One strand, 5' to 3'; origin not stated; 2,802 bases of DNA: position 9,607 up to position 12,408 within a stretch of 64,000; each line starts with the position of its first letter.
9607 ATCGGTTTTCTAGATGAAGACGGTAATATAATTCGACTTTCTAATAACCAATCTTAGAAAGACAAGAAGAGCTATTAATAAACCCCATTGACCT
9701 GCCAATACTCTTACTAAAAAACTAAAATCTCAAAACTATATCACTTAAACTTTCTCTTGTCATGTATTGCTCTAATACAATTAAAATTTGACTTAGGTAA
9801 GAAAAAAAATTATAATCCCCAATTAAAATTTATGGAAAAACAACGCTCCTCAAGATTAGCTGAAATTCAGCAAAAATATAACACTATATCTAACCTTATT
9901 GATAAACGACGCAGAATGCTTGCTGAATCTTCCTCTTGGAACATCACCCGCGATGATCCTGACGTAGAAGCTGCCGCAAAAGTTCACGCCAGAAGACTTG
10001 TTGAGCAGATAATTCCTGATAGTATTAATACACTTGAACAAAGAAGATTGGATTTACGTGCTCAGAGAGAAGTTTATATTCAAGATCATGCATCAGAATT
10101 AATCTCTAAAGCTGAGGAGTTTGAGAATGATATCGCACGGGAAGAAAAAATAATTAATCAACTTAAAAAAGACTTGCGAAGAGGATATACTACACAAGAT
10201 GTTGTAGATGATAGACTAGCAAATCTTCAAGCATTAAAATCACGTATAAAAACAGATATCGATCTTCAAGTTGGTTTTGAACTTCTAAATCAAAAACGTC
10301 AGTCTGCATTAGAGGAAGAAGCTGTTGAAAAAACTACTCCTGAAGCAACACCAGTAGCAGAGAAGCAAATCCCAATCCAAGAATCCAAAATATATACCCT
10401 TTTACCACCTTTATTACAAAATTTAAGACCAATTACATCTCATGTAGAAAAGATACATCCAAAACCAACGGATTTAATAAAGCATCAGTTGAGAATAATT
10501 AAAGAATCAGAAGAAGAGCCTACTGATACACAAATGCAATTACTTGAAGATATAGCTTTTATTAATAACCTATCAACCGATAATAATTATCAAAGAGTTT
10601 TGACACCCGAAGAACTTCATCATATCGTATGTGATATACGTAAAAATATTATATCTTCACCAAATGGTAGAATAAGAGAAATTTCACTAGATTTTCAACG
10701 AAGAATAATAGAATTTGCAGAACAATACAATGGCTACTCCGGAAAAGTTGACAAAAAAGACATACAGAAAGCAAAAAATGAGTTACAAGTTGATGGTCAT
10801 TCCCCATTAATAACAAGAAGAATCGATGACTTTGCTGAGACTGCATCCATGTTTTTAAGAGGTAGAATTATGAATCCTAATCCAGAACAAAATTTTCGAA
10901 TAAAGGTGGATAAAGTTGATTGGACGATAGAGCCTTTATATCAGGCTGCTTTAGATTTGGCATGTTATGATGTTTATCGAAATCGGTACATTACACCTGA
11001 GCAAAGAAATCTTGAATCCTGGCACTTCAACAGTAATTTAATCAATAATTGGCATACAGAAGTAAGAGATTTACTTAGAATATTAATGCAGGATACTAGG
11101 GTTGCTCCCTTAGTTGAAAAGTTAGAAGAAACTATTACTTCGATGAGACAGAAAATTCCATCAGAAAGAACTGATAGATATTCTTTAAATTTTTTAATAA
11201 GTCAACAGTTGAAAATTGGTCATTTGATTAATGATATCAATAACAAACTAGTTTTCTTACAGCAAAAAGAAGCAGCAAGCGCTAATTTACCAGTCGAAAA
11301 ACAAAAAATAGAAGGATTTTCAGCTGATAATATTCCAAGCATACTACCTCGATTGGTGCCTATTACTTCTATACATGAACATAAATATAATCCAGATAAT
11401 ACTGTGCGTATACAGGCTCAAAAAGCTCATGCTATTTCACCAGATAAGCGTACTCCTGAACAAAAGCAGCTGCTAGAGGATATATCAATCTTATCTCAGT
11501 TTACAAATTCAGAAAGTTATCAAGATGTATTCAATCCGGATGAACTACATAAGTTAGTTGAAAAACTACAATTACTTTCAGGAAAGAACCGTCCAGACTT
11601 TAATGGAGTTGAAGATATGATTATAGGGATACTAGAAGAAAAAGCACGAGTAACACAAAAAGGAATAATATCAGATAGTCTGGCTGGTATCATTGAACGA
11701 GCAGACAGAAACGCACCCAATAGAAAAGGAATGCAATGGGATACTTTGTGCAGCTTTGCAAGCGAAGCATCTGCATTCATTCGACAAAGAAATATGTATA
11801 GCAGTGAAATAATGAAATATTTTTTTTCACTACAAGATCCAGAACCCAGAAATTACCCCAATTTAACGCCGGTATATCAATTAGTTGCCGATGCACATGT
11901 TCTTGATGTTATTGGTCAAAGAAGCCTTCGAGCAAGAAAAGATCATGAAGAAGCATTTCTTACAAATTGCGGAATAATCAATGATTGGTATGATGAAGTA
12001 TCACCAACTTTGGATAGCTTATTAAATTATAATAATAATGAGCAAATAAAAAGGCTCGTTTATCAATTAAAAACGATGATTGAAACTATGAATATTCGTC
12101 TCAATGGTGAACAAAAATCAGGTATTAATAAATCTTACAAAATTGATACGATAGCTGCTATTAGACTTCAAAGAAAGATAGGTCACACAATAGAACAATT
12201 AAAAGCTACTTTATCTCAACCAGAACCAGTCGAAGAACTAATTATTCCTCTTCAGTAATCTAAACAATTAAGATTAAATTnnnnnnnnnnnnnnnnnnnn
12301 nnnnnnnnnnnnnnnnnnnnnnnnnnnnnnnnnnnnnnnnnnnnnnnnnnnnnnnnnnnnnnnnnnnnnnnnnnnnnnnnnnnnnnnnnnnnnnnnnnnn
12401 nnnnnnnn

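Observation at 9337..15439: Compact 5-gene cassette of hypothetical proteins built around an SF2 DEAH helicase: a candidate undescribed (defence-like?) system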

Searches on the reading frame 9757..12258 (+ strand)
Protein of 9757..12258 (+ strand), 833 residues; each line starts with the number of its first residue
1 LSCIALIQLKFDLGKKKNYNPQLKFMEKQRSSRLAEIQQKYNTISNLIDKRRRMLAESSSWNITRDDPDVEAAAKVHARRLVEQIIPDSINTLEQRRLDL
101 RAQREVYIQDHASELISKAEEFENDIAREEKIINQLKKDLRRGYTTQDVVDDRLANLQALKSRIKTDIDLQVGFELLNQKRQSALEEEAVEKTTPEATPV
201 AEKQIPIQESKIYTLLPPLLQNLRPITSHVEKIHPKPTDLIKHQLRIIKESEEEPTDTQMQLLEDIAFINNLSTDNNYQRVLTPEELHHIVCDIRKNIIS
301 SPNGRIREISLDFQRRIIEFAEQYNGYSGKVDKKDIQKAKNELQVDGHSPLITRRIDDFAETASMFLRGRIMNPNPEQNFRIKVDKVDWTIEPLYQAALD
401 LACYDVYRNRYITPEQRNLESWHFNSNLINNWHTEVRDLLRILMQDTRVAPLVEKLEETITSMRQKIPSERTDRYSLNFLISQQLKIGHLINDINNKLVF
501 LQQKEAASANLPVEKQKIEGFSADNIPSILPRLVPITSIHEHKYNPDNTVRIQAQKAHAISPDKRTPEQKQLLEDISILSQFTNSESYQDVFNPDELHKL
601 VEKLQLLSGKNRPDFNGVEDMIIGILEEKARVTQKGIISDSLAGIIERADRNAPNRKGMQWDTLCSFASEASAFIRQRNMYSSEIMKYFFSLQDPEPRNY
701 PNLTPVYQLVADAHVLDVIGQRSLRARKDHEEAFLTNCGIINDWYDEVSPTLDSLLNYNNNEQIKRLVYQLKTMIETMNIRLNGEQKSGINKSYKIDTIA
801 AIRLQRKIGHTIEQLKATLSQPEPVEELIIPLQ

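Call 3: search_protein_families(library=pfam, proteins=[window:9757-12258:+], max_evalue=1)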
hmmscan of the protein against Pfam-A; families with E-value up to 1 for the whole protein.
window:9757-12258:+ (833 aa): 0 families

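Call 4: search_protein_families(library=padloc, proteins=[window:9757-12258:+], max_evalue=1)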
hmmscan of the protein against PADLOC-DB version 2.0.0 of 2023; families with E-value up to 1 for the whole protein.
window:9757-12258:+ (833 aa): 0 families

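Call 5: search_protein_families(library=ncbifam, proteins=[window:9757-12258:+], max_evalue=1)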
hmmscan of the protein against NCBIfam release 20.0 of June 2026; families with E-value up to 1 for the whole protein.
window:9757-12258:+ (833 aa): 0 families

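Call 6: search_protein_families(library=phrogs, proteins=[window:9757-12258:+], max_evalue=1)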
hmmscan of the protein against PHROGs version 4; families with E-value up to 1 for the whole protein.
window:9757-12258:+ (833 aa): 1 family
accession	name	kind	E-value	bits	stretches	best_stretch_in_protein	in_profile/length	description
phrog_3534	-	unknown function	0.037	15.1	0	429-477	55-104/117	-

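Call 11: find_homologous_proteins(query=window:9757-12258:+)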
Query window:9757-12258:+ (833 aa): 5 proteins with E <= 0.001 among 8000 candidates.
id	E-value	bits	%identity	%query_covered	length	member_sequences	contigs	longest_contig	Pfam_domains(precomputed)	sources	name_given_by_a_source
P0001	0.0e+0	1675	95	97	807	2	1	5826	-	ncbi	ncbi:MAG: hypothetical protein QXD41_03175 [Nitrososphaeria archaeon]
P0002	0.0e+0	1322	76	97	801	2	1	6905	-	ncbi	-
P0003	1.1e-274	932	55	97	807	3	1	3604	-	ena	-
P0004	3.0e-260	884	53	97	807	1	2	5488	-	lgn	-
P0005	1.1e-217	743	50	79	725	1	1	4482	-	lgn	-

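Call 12: find_encoding_contigs(protein=P0001, flank=10000)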
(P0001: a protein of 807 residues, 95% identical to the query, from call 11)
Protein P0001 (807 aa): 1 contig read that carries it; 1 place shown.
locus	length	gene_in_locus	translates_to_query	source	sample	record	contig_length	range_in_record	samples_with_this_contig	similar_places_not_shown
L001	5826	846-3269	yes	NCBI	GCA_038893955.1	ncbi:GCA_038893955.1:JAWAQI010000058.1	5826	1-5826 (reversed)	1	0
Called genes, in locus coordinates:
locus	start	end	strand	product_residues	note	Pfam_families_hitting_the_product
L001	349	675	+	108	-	-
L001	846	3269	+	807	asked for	-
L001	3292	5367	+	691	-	PF04851:ResIII, PF00270:DEAD, PF18766:SWI2_SNF2, PF00271:Helicase_C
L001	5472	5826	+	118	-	?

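Call 13: find_encoding_contigs(protein=P0002, flank=10000)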
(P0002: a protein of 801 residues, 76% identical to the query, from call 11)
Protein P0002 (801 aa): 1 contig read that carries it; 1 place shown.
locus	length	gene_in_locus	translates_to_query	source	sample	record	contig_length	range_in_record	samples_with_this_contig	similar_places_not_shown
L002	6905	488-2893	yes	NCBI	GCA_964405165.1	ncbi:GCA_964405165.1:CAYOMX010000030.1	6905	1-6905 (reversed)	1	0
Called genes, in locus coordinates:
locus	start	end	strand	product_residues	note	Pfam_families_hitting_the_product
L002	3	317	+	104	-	?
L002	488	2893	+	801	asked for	-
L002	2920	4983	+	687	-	PF04851:ResIII, PF00270:DEAD, PF18766:SWI2_SNF2, PF00271:Helicase_C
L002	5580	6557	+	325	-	-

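Call 14: find_encoding_contigs(protein=P0003, flank=10000)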
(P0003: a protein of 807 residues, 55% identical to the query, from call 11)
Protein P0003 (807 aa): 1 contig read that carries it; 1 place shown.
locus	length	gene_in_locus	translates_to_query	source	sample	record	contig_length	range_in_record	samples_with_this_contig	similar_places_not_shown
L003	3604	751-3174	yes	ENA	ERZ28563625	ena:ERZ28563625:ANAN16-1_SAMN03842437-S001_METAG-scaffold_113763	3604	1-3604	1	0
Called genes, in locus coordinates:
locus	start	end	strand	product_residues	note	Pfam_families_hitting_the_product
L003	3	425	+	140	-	?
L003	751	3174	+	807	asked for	-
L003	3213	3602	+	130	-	?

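Call 15: find_encoding_contigs(protein=P0004, flank=10000)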
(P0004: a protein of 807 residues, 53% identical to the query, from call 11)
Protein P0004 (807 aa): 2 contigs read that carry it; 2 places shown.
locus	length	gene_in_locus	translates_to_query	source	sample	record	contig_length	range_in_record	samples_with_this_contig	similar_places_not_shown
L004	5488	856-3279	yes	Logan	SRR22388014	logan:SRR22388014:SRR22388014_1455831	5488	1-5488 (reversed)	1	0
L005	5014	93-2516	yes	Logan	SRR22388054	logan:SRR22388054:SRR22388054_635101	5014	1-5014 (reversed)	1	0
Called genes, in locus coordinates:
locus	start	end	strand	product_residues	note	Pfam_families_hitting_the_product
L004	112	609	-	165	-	PF13808:DDE_Tnp_1_assoc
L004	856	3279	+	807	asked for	-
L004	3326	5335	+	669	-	PF04851:ResIII, PF00270:DEAD, PF18766:SWI2_SNF2, PF00271:Helicase_C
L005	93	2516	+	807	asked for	-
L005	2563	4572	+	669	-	PF04851:ResIII, PF00270:DEAD, PF18766:SWI2_SNF2, PF00271:Helicase_C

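Call 16: find_encoding_contigs(protein=P0005, flank=10000)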
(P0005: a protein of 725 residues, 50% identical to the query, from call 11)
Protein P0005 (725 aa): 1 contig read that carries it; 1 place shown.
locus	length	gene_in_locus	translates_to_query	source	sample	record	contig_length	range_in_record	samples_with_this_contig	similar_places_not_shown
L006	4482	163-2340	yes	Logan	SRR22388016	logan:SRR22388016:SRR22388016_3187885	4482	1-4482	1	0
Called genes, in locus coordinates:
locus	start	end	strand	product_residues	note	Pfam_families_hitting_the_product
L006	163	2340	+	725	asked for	-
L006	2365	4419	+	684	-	PF04851:ResIII, PF00270:DEAD, PF18766:SWI2_SNF2 (weak), PF00271:Helicase_C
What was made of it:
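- The closest relatives all lie on short contigs of 3.6-6.9 kb (calls 12-16).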

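Call 26: predict_structure(alignment_id=A1)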
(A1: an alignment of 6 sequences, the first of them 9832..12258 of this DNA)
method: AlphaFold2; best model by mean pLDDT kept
length: 808 residues; sequences in the alignment: 6
mean_pLDDT: 61.1   pTM: 0.30
mean pLDDT of the five models: 61.1, 56.1, 53.5, 53.2, 46.3
residues with pLDDT >= 90: 53; 70-90: 245; 50-70: 219; < 50: 291
segments of 3 or more residues with pLDDT < 50: 1-5, 164-230, 240-284, 321-329, 342-387, 481-522, 585-588, 609-620, 622-624, 628-631, 698-708, 755-775, 796-808
pLDDT, mean of each block of 10 residues (from residue 1): 57 90 89 67 67 79 87 90 89 91 90 85 87 86 89 85 45 28 29 44 37 35 41 51 42 37 47 38 53 61 58 69 45 56 43 33 39 47 46 62 70 74 78 82 62 66 69 60 37 30 33 32 72 88 92 85 76 86 58 76 62 47 49 68 85 59 75 72 85 57 44 55 60 58 68 48 31 50 59 46 27
secondary structure, 60 per line:
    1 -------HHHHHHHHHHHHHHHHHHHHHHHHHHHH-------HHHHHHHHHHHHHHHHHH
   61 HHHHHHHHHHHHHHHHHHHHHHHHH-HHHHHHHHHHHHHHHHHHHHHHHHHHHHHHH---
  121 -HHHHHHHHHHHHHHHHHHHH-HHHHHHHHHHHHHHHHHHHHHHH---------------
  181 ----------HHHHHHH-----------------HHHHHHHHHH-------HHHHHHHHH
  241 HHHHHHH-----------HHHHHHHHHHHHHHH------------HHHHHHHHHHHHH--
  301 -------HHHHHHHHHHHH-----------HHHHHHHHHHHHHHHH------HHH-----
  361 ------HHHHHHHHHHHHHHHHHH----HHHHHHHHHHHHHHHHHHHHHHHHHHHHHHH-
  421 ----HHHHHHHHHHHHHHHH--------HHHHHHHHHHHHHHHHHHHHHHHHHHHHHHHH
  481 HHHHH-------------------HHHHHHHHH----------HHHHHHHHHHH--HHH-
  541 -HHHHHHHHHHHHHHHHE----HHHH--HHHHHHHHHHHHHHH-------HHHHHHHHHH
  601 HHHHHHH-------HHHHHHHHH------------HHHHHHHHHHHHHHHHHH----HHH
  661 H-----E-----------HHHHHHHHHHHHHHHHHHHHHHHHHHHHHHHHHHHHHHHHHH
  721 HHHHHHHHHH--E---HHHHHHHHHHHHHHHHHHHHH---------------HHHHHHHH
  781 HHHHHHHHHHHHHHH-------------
elements in order (helices of 4 or more, strands of 3 or more residues): H8-35 H43-85 H87-117 H122-141 H143-165 H191-197 H215-224 H232-247 H259-273 H286-298 H308-319 H331-346 H367-384 H389-419 H425-440 H449-485 H505-513 H524-534 H542-557 H563-566 H569-583 H591-607 H615-623 H636-653 H658-661 H679-730 H737-757 H773-795
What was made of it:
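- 9832..10326 (+): N-terminal long-helix region (residues 1-165). AF2 helices 8-165 with block pLDDT mostly about 80-90 (two 10-residue blocks at 67), although the full-length model is poor (call 26).
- Tried and rejected: Full-length AF2 of the 808-aa protein with 6 sequences gave a poor model (pLDDT 61, pTM 0.30; call 26).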

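Call 29: search_protein_representatives(alignment_id=A1)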
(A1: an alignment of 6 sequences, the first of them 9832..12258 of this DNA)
Query: 6 sequences, 807 profile positions. Proteins with E-value up to 0.001 (for the whole library): 78; up to 1e-10: 72; up to 1e-30: 55. The best 78 are listed.
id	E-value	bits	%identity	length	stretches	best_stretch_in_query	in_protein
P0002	0.0e+00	1559.9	-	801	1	1-807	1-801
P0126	4.0e-223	759.5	-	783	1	1-807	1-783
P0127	6.6e-199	679.3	-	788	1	2-807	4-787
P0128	5.4e-198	676.3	-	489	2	489-807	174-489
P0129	5.1e-178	610.3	-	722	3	363-807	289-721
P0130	7.4e-165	566.7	-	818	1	5-806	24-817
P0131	2.3e-144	499.0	-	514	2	484-807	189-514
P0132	4.4e-117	408.7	-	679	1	161-806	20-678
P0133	9.4e-109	381.2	-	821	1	5-798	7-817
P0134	4.4e-97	342.6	-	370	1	491-807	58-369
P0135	1.3e-93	331.1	-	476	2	488-807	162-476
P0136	9.8e-92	324.9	-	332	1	495-806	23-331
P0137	5.8e-86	305.8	-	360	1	494-807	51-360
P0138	4.3e-84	299.6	-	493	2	499-806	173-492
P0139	1.0e-81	291.7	-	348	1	490-807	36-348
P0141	2.0e-77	277.5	-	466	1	484-806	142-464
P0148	9.9e-60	219.0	-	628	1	495-806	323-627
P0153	1.0e-55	205.8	-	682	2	498-806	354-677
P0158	8.3e-54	199.4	-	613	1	503-806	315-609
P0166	4.8e-45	170.4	-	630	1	499-807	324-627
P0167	5.4e-45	170.3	-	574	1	496-806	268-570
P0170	2.1e-40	155.1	-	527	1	495-791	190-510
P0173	1.1e-37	146.1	-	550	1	496-798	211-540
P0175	3.0e-37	144.7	-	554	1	496-805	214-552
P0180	1.7e-30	122.3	-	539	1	561-802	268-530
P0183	2.6e-29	118.4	-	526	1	467-794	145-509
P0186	3.1e-27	111.5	-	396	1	535-807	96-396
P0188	3.0e-19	85.1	-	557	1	496-806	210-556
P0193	6.9e-13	64.1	-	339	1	519-783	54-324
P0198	3.2e-09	52.0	-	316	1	501-767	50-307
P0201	6.6e-06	41.0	-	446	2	562-788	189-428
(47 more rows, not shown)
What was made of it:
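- There are 78 clusters at 50% identity among 1.8 billion representatives (call 29), and the pair sits at a different locus in every lineage.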

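Call 57: search_protein_families(library=pfam, proteins=[P0148, P0153, P0158, P0166, P0167, P0170, P0173, P0175, P0183, P0180], max_evalue=0.01)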
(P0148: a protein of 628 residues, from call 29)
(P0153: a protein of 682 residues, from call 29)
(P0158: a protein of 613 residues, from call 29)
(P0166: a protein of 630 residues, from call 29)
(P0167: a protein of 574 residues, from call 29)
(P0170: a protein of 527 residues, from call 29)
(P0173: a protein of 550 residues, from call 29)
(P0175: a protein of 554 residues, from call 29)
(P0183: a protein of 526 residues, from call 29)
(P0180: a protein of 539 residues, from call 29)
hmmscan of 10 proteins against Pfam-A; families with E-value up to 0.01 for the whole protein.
P0148 (628 aa): 0 families

P0153 (682 aa): 1 family
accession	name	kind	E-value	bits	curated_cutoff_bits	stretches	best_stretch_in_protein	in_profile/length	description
PF04513.17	Baculo_PEP_C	-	0.0081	16.7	38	0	75-156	8-91/140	Baculovirus polyhedron envelope protein, PEP, C terminus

P0158 (613 aa): 0 families

P0166 (630 aa): 0 families

P0167 (574 aa): 2 families
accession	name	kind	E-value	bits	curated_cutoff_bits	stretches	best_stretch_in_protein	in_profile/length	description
PF01022.26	HTH_5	-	0.00045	20.5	22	1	167-198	2-33/47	Bacterial regulatory protein, arsR family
PF12840.13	HTH_20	-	0.009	16.4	27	0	168-191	5-29/51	Helix-turn-helix domain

P0170 (527 aa): 0 families

P0173 (550 aa): 0 families

P0175 (554 aa): 0 families

P0183 (526 aa): 0 families

P0180 (539 aa): 0 families
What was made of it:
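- Tried and rejected: No domains were found, apart from one sub-threshold ArsR-type HTH in Levybacteria (call 57).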

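Call 61: find_related_loci(query=A1, collection=viral_contigs, flank=10000)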
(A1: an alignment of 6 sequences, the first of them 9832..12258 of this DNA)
Query A1 (808 aa) in viral_contigs; peptide patterns used: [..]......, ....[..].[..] (x = any residue, [..] = any of these).
207 stretches matched a pattern, but none encodes a relative of the query by tblastn (E <= 1e-3).

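Call 71: find_homologous_proteins(query=L002:5580-6557:+)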
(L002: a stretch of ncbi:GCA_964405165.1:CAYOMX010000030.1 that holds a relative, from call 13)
Query L002:5580-6557:+ (325 aa): 5 proteins with E <= 0.001 among 3494 candidates.
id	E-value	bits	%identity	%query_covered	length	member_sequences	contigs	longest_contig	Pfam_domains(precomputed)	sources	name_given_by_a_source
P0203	7.2e-206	701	99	100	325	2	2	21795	-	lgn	-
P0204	1.3e-61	227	40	94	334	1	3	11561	-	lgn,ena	-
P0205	6.3e-52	195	36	96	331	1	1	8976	-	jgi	-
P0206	8.8e-43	165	35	93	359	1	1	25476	-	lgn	-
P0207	2.4e-21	95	30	92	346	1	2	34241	-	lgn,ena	-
